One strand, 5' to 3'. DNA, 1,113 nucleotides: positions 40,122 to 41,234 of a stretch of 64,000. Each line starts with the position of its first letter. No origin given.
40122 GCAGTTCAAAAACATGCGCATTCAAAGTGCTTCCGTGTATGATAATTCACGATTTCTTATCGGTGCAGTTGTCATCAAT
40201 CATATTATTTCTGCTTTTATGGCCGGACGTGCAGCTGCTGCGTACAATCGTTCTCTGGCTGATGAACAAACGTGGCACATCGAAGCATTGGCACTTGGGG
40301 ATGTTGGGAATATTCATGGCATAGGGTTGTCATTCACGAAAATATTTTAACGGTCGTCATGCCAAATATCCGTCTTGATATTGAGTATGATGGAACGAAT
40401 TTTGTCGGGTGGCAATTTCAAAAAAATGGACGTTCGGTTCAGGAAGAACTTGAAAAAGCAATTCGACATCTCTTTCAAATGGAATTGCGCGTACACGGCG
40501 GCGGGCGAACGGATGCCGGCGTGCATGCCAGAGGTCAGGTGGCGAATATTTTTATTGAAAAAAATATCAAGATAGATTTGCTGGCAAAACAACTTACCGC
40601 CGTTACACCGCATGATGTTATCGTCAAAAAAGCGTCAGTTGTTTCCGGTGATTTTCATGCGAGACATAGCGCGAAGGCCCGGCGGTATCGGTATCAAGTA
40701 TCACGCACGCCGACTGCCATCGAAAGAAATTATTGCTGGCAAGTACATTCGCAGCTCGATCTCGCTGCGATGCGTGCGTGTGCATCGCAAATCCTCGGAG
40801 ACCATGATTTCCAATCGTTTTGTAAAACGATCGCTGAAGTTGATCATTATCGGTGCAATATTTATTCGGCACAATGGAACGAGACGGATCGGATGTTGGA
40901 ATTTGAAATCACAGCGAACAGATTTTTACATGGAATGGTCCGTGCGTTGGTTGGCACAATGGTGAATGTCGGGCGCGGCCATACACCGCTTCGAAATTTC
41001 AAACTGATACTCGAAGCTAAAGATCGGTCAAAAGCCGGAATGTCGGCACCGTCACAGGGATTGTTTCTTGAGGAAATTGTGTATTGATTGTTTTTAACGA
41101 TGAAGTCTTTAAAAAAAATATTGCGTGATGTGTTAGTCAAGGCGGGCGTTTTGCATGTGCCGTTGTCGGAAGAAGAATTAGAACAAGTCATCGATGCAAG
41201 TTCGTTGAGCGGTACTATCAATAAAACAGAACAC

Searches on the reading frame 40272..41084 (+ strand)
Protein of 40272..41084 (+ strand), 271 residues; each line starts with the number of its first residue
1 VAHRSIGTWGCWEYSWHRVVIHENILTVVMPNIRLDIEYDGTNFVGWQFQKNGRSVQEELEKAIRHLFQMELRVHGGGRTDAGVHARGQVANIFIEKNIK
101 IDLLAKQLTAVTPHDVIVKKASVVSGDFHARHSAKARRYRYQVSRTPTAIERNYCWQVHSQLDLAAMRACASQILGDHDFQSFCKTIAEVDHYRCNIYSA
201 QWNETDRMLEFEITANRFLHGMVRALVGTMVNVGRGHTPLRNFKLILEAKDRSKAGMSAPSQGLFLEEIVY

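Call 41: search_protein_families(library=pfam, proteins=[window:40272-41084:+], max_evalue=0.001)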
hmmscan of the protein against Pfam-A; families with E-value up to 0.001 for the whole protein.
window:40272-41084:+ (271 aa): 1 family
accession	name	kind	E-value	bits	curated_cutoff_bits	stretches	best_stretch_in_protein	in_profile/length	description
PF01416.25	PseudoU_synth_1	-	4.2e-38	130.6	23.3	2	171-271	2-107/108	tRNA pseudouridine synthase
